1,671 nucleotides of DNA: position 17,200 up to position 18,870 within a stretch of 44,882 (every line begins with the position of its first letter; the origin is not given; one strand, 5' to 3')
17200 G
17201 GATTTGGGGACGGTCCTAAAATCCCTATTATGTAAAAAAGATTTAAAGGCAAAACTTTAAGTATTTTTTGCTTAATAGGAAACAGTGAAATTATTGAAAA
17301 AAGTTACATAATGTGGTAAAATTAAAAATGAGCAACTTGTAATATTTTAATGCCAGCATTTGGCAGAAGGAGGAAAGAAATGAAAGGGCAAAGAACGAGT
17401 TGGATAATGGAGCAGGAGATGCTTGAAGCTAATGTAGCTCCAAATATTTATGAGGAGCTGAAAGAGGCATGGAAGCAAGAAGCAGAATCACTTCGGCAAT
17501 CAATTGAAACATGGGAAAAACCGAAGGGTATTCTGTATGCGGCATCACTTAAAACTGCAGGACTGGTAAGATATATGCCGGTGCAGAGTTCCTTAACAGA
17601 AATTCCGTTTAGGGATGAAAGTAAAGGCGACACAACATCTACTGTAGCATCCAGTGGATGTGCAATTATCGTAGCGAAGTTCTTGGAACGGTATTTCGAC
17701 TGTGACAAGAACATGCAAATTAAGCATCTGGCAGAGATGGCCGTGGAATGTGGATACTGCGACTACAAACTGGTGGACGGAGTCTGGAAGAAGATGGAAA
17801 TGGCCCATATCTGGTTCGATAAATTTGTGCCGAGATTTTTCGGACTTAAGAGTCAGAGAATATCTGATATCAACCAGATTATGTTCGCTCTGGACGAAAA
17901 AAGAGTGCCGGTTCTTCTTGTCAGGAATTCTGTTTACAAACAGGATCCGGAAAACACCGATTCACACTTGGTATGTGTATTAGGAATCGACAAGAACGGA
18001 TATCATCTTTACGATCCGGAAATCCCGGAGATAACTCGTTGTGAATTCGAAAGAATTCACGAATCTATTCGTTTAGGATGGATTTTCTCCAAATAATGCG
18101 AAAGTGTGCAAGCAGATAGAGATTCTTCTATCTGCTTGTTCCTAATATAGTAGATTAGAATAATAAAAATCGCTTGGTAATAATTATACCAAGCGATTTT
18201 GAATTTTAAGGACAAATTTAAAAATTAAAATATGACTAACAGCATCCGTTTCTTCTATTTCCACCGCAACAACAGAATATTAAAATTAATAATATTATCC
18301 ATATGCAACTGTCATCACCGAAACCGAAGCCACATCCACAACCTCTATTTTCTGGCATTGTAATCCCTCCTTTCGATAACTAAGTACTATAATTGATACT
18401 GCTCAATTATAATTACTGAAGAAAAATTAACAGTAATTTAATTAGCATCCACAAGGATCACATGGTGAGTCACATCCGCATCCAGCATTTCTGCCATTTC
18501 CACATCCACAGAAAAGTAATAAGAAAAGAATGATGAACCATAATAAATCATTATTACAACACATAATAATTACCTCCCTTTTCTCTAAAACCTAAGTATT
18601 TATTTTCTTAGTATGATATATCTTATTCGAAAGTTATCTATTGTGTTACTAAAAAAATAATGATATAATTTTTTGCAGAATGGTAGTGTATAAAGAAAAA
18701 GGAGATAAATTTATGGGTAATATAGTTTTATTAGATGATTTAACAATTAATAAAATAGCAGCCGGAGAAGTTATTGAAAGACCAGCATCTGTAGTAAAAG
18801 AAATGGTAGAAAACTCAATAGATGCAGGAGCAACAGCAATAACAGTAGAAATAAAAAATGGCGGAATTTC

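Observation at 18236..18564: Two tandem, unannotated genes for paralogous 40-aa Cys/Gly-rich single-helix peptides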

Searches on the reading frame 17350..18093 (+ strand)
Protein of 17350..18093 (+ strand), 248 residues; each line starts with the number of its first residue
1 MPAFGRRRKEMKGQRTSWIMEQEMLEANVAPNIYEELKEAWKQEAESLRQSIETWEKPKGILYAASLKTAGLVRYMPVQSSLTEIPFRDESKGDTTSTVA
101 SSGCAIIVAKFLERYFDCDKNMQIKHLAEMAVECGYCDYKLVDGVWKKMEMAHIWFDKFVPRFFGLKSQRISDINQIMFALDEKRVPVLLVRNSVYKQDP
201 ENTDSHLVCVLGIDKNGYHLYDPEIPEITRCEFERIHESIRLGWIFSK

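Call 56: search_protein_families(library=pfam, proteins=[window:17350-18093:+], max_evalue=0.001)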
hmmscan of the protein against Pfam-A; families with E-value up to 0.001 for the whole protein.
window:17350-18093:+ (248 aa): 0 families

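Call 57: search_solved_structures(query=window:17350-18093:+, max_evalue=1)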
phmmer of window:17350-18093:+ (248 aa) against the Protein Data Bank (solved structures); distinct sequences matched with E-value up to 1: 3.
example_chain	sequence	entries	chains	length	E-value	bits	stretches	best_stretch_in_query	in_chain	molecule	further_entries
6hiv_DI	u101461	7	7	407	0.13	15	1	18-72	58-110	ms56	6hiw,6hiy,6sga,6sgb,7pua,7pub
9hny_DI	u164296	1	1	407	0.17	14.6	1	18-72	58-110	mS56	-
6sgf_A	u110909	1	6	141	0.35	13.6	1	129-190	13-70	Beta-xylanase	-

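Call 58: search_protein_families(library=ncbifam, proteins=[window:17350-18093:+], max_evalue=1)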
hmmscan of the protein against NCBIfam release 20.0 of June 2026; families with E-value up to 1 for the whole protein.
window:17350-18093:+ (248 aa): 0 families

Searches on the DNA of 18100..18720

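Call 78: search_rna_families(source=window, start=18100, end=18720, threshold=evalue, max_evalue=1)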
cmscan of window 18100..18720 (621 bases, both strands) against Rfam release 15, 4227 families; matches with E-value up to 1: 1.
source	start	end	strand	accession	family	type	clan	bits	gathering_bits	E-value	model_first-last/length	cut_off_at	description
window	18106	18170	+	RF04348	Plastid-psbM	Cis-reg;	-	24.3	52.7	0.47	1-79/79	no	Plastid-psbM 3UTR RNA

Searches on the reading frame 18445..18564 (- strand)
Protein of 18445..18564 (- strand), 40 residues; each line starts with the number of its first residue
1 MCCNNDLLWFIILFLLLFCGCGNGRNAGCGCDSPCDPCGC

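Call 3: search_protein_families(library=ncbifam, proteins=[window:18445-18564:-], max_evalue=10)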
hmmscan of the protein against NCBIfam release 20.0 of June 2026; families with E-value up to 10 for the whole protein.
seq(40 aa): 0 families

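Call 4: search_protein_families(library=pfam, proteins=[window:18445-18564:-], max_evalue=10)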
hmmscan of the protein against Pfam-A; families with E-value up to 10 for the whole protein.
seq(40 aa): 0 families

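Call 9: find_encoding_contigs(protein=window:18445-18564:-, flank=6000, max_places=6)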
Protein seq(40 aa) (40 aa): 24 contigs read that carry it; 6 places shown.
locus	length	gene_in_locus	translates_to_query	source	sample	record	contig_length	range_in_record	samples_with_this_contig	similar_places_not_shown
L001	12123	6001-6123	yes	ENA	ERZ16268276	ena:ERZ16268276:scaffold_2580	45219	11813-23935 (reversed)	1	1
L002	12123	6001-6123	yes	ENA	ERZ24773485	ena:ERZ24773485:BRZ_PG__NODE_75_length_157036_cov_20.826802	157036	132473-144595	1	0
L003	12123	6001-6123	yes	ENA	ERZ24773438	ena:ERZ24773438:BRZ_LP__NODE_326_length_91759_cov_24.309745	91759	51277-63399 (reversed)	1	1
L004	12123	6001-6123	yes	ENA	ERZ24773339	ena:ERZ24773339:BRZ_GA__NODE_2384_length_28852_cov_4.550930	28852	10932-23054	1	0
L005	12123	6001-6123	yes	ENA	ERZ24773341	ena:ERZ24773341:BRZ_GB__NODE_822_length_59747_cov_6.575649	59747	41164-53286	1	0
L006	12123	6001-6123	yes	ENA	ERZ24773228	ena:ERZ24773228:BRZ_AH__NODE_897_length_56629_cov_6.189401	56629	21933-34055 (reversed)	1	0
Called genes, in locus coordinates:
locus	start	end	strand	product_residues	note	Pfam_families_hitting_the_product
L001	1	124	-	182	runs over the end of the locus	PF03602:Cons_hypoth95, PF05175:MTS, PF10294:Methyltransf_16 (weak), PF01564:Spermine_synth, PF02005:TRM, PF02086:MethyltransfD12 (faint), PF02475:TRM5-TYW2_MTfase (weak), PF13847:Methyltransf_31, +1 more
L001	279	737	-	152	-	PF05103:DivIVA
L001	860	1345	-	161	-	PF04472:SepF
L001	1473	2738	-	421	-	PF26018:BSH_RND_rel, PF26012:HH_RND_rel, PF26011:Beta-barrel_RND_rel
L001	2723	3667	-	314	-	PF01745:IPT, PF01715:IPPT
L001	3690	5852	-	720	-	PF02518:HATPase_c, PF13589:HATPase_c_3, PF01119:DNA_mis_repair, PF08676:MutL_C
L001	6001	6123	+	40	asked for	-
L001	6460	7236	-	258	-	-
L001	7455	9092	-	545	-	PF00118:Cpn60_TCP1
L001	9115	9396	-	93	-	PF00166:Cpn10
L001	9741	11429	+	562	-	PF00664:ABC_membrane, PF00005:ABC_tran, PF02463:SMC_N (faint)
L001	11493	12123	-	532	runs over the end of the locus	PF01656:CbiA (weak), PF06418:CTP_synth_N, PF00117:GATase, PF07722:Peptidase_C26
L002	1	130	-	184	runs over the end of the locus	PF03602:Cons_hypoth95, PF05175:MTS, PF10294:Methyltransf_16 (weak), PF01564:Spermine_synth (weak), PF02005:TRM, PF02086:MethyltransfD12 (faint), PF02475:TRM5-TYW2_MTfase (weak), PF13847:Methyltransf_31, +1 more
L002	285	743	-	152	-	PF05103:DivIVA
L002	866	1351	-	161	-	PF04472:SepF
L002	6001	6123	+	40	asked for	-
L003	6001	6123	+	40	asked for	-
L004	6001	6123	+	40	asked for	-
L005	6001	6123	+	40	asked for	-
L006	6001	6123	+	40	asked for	-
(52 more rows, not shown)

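Call 11: find_homologous_proteins(query=window:18445-18564:-, max_evalue=10)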
Query seq(40 aa) (40 aa): 7 proteins with E <= 10 among 7 candidates.
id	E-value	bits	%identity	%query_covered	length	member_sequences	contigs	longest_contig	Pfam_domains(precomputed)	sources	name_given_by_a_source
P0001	1.7e-19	86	100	100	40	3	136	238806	-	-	-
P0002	1.3e-18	83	98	100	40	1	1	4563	-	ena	-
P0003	3.1e-17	79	88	100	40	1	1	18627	-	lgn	-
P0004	5.3e-17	78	93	100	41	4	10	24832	-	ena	-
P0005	8.7e-17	77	88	100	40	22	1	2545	-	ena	-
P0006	2.0e-14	70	85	100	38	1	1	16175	-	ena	-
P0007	8.4e-13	65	85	85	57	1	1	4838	-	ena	-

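Call 13: find_encoding_contigs(protein=P0003, flank=5000, max_places=3)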
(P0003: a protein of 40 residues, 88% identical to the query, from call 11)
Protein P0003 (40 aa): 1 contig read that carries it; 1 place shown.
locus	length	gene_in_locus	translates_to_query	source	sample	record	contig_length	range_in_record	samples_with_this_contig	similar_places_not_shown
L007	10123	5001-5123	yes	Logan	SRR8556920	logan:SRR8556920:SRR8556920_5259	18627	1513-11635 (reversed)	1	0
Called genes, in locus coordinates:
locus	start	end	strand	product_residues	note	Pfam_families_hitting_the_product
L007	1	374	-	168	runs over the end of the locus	PF04472:SepF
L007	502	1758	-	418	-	PF26018:BSH_RND_rel (weak), PF26012:HH_RND_rel, PF26011:Beta-barrel_RND_rel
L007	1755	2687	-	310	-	PF01745:IPT, PF01715:IPPT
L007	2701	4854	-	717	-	PF02518:HATPase_c, PF13589:HATPase_c_3, PF01119:DNA_mis_repair, PF08676:MutL_C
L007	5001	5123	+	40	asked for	-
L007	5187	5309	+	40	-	-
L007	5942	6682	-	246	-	-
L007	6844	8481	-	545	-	PF00118:Cpn60_TCP1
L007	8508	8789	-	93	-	PF00166:Cpn10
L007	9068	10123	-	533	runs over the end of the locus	PF01656:CbiA (faint), PF06418:CTP_synth_N, PF00117:GATase, PF07722:Peptidase_C26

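Call 14: find_encoding_contigs(protein=P0006, flank=5000, max_places=3)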
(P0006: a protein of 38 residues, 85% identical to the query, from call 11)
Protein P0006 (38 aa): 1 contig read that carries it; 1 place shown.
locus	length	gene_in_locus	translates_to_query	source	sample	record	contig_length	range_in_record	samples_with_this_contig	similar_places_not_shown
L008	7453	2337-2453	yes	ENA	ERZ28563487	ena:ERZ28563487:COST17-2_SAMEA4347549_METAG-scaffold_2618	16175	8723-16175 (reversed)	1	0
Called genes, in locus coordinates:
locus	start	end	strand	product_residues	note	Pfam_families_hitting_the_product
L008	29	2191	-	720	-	PF02518:HATPase_c, PF13589:HATPase_c_3, PF01119:DNA_mis_repair, PF08676:MutL_C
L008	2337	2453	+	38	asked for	-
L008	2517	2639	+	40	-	-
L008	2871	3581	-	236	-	-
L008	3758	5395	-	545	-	PF00118:Cpn60_TCP1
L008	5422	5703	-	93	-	PF00166:Cpn10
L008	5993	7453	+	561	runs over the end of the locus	PF00664:ABC_membrane, PF02463:SMC_N (faint), PF09818:ABC_ATPase (faint), PF00005:ABC_tran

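Call 15: find_encoding_contigs(protein=P0004, flank=5000, max_places=3)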
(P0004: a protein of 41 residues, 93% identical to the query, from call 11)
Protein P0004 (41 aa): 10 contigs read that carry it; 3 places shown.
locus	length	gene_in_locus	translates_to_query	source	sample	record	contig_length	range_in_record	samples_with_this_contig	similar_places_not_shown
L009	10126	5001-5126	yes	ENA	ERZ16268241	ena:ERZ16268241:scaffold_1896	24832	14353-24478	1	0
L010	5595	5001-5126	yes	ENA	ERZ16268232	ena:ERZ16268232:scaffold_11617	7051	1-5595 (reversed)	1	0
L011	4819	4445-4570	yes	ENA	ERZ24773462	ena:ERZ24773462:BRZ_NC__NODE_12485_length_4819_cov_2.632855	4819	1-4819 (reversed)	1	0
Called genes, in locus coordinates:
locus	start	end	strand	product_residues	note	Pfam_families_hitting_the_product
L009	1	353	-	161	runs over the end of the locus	PF04472:SepF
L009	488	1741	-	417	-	PF26018:BSH_RND_rel, PF26012:HH_RND_rel, PF26011:Beta-barrel_RND_rel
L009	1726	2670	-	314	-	PF01745:IPT, PF01715:IPPT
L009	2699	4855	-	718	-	PF02518:HATPase_c, PF13589:HATPase_c_3, PF01119:DNA_mis_repair, PF08676:MutL_C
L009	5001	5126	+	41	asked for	-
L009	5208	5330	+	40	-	-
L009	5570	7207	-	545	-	PF00118:Cpn60_TCP1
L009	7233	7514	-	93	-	PF00166:Cpn10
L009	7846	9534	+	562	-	PF00664:ABC_membrane, PF00005:ABC_tran, PF02463:SMC_N (faint)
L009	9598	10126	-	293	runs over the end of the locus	?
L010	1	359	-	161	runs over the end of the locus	PF04472:SepF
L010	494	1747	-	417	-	PF26018:BSH_RND_rel, PF26012:HH_RND_rel, PF26011:Beta-barrel_RND_rel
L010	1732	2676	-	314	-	PF01745:IPT, PF01715:IPPT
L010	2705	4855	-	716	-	PF02518:HATPase_c, PF13589:HATPase_c_3, PF01119:DNA_mis_repair, PF08676:MutL_C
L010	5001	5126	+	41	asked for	-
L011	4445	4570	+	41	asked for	-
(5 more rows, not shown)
